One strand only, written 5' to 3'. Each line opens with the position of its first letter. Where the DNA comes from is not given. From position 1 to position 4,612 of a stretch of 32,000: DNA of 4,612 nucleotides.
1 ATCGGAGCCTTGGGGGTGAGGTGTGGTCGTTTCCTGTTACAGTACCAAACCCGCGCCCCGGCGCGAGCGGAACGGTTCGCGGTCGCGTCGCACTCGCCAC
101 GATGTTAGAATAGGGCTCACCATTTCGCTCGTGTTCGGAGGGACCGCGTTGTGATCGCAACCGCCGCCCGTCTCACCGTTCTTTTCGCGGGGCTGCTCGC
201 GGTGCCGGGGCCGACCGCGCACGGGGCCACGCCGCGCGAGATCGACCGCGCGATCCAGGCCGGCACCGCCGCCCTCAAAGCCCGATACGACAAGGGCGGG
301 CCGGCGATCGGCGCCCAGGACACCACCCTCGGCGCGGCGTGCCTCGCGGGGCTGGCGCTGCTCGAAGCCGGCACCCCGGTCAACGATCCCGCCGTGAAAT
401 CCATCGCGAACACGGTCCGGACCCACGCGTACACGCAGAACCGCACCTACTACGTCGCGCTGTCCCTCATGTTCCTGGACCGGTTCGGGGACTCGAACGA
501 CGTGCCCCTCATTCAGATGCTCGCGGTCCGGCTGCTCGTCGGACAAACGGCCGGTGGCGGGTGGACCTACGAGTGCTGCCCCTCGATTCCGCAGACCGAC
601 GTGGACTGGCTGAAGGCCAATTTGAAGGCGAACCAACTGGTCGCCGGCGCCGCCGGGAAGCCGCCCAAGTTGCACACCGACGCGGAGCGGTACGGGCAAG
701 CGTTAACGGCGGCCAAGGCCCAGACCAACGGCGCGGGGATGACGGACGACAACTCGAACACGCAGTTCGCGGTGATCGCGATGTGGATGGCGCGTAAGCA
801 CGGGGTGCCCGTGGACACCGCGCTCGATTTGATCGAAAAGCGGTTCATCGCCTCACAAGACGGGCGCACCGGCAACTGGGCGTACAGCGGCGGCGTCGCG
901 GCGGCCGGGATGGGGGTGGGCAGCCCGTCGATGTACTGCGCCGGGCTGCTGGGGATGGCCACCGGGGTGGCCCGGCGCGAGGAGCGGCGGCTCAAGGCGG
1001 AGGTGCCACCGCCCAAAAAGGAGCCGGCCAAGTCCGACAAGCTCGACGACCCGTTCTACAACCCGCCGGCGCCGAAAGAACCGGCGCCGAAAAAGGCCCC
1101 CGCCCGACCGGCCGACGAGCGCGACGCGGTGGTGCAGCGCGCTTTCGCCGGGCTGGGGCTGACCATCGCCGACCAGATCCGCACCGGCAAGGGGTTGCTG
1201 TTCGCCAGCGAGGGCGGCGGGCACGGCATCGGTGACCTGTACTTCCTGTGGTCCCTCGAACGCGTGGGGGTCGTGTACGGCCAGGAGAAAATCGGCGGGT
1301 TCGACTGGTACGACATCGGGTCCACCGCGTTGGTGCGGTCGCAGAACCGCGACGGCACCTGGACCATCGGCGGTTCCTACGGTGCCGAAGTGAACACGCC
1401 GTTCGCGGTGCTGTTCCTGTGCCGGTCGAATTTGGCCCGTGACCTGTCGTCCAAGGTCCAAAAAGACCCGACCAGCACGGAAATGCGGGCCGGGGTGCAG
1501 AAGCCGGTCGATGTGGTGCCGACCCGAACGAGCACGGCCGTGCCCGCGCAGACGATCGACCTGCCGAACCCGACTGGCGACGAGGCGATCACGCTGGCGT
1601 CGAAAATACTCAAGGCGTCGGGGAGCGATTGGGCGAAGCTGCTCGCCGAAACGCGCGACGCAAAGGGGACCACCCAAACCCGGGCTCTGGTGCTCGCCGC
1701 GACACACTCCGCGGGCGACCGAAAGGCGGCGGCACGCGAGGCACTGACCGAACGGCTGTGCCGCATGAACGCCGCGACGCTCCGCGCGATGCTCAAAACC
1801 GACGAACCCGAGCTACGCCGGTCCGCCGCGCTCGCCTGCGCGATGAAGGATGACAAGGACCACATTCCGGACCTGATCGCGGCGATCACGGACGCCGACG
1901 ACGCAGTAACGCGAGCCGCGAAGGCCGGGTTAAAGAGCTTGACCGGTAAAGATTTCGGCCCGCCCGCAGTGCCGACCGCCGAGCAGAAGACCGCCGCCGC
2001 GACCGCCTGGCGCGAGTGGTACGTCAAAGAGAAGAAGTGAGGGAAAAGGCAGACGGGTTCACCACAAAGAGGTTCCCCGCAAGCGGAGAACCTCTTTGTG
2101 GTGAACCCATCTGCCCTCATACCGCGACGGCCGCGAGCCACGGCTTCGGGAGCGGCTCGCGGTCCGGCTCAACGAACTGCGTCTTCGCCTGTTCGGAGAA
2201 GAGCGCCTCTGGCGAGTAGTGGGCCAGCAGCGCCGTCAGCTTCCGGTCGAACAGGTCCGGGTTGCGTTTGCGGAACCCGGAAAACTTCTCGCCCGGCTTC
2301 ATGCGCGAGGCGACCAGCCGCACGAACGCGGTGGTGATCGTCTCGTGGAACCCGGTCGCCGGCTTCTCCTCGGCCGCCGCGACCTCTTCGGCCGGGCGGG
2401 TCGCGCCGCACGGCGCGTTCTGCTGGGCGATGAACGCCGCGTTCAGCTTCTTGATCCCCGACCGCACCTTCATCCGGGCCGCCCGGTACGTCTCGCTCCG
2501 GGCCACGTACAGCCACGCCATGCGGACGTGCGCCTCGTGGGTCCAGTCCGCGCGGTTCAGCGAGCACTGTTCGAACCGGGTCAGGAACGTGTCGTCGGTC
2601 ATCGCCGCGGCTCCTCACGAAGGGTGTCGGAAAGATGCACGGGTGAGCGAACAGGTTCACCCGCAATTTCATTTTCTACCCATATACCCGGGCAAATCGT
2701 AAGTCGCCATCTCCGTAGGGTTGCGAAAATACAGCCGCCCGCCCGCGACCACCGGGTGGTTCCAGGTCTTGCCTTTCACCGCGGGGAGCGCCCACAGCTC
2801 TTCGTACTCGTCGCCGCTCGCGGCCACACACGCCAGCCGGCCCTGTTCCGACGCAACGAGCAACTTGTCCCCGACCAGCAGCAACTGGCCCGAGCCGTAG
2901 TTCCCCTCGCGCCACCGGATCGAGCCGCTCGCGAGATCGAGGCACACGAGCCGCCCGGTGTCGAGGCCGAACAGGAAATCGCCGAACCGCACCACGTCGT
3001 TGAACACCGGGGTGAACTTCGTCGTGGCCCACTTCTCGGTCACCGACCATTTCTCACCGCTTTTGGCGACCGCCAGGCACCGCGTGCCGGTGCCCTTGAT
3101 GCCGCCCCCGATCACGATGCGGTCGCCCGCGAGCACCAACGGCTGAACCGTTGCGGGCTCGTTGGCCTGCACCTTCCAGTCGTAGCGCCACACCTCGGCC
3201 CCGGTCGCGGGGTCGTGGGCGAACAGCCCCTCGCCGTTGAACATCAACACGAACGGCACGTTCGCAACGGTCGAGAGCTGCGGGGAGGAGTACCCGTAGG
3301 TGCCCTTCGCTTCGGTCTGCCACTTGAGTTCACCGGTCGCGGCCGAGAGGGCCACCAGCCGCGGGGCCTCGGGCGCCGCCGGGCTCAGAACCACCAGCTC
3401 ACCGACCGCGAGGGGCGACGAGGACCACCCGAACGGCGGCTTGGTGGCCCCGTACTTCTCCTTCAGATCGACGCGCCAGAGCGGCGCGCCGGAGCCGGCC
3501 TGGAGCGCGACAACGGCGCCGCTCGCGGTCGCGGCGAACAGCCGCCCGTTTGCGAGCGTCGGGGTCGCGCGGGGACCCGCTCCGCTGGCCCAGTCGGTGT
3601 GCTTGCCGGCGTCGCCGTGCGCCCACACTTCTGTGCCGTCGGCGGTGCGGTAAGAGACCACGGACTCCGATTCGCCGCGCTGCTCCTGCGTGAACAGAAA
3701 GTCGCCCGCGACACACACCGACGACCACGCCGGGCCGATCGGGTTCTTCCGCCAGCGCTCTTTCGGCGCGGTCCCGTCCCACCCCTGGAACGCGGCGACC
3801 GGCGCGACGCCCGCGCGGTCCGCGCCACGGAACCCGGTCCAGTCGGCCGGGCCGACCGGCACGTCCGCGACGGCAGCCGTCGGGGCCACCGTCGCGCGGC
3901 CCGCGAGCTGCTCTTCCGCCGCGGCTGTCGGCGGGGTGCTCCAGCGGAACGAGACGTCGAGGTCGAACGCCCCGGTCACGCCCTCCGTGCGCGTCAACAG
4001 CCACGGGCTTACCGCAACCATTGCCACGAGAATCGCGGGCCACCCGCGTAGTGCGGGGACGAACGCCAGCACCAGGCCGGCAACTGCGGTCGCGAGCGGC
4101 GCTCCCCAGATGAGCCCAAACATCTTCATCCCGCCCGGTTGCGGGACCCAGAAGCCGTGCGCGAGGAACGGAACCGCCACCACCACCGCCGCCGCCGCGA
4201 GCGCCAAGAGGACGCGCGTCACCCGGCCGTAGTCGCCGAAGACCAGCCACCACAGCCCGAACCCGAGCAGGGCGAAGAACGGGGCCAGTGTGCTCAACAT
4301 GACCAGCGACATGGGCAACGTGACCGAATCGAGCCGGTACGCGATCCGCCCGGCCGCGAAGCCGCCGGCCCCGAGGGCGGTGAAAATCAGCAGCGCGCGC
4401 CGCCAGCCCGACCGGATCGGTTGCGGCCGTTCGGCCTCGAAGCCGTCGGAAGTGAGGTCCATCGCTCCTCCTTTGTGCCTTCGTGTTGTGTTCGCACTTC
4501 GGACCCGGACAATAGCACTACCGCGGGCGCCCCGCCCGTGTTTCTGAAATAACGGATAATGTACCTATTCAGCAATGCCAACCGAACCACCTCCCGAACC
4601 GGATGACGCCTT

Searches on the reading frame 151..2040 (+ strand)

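Call 45: search_protein_families(library=pfam, proteins=[window:151-2040:+], max_evalue=0.001)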
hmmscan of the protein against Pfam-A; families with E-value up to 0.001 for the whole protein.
window:151-2040:+ (629 aa): 1 family
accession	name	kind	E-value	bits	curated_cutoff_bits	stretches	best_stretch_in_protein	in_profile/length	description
PF13646.12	HEAT_2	-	2.5e-05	24.9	27.7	1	515-591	6-84/88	HEAT repeats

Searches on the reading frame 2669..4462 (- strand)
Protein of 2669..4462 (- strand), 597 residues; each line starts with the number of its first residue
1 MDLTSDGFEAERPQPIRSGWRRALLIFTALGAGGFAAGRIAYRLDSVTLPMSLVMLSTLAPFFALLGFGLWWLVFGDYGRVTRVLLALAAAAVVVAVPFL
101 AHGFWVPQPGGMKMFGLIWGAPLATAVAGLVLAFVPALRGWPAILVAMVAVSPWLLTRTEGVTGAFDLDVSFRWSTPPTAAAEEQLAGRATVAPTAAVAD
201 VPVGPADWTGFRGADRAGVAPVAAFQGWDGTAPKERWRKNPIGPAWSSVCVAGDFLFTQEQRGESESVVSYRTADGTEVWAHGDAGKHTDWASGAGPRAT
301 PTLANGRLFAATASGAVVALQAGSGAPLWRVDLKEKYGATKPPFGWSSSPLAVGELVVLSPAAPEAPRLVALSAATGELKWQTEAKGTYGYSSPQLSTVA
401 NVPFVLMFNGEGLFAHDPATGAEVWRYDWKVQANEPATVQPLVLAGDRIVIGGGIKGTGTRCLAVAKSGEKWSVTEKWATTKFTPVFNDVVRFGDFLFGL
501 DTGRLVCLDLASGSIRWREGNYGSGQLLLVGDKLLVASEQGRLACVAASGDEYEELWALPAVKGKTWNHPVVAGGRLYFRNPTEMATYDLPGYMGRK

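Call 45: search_protein_families(library=pfam, proteins=[window:2669-4462:-], max_evalue=0.001)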
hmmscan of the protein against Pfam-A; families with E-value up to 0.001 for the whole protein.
window:2669-4462:- (597 aa): 3 families
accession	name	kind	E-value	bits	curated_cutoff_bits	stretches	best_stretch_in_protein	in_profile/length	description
PF13360.13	PQQ_2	-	2.8e-30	106.1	27.6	1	266-518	3-232/233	Outer membrane protein assembly factor BamB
PF13570.13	Beta-prop_ACSF4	-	1.8e-11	44.4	133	1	368-579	114-317/329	Beta-alanine-activating enzyme, beta-propeller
PF01011.28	PQQ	-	3.6e-11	42.9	26.7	1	283-336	36-88/595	Glucose/ethanol/alcohol dehydrogenase, beta-propeller domain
